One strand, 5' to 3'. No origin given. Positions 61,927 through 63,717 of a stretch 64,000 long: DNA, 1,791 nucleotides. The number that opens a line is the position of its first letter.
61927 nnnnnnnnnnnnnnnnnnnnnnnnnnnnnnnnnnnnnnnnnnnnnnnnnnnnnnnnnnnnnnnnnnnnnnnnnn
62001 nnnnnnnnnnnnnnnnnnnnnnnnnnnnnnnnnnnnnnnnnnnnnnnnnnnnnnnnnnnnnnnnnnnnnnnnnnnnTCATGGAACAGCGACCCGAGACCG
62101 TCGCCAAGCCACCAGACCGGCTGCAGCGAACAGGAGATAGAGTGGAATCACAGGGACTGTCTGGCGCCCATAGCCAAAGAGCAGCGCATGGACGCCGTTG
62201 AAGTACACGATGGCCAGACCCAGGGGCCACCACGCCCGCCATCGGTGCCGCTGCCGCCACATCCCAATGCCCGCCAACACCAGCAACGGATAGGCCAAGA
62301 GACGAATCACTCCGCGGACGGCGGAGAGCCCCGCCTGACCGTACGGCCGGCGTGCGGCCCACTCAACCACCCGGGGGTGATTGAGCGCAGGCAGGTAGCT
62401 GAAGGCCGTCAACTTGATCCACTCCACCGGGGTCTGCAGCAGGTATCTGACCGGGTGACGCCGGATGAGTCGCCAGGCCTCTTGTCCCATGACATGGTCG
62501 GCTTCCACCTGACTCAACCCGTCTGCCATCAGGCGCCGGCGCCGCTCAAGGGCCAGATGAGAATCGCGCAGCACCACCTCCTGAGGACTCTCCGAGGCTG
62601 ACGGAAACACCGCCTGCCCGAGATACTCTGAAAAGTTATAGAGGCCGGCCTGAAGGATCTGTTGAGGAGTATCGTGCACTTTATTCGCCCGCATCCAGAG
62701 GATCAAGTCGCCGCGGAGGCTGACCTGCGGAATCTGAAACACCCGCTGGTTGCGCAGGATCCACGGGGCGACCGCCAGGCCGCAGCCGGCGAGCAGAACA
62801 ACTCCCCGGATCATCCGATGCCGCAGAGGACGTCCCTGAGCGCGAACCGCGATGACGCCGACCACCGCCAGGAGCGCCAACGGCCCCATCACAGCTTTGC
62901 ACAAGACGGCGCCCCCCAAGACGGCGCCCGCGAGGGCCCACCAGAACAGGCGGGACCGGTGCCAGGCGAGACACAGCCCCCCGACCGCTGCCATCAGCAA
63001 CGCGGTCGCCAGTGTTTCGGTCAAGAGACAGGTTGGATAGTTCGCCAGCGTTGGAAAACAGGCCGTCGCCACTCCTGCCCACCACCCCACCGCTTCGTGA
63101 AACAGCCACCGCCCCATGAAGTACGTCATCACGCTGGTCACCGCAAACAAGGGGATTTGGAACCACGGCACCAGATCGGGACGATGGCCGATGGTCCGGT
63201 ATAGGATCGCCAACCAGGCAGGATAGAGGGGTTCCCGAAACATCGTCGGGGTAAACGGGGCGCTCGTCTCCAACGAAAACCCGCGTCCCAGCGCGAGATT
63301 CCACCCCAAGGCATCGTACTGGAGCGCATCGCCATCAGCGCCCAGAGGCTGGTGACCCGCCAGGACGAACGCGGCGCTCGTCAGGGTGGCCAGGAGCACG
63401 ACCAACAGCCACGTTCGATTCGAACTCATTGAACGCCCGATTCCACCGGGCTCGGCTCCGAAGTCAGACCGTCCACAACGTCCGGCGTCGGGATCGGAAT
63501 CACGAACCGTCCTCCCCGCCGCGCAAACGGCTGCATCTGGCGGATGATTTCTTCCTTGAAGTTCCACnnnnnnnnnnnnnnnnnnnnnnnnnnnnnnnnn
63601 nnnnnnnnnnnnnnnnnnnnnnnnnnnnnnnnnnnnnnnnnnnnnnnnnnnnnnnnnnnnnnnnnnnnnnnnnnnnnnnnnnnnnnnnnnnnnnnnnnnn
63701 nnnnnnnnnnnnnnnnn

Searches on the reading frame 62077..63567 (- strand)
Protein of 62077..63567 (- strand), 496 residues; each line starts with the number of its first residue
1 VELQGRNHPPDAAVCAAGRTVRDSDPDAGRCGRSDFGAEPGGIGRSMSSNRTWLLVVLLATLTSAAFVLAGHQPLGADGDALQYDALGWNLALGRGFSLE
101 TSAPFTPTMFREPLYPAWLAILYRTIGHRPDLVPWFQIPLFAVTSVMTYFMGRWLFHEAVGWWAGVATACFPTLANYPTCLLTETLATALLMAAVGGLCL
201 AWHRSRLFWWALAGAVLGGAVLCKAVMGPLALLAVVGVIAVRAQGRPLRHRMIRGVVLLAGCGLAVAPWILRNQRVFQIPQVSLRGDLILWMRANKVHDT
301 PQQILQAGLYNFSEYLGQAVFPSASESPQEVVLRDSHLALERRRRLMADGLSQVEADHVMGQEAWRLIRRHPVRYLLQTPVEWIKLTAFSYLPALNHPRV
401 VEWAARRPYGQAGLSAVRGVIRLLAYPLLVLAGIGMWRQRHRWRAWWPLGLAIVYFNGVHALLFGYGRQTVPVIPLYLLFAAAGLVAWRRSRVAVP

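Call 23: search_protein_families(library=pfam, proteins=[window:62077-63567:-], max_evalue=0.001)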
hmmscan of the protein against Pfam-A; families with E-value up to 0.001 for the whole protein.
window:62077-63567:- (496 aa): 1 family
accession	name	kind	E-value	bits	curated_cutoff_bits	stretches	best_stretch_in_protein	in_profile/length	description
PF13231.12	PMT_2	-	1.1e-09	39.1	26.1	1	112-269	2-157/160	Dolichyl-phosphate-mannose-protein mannosyltransferase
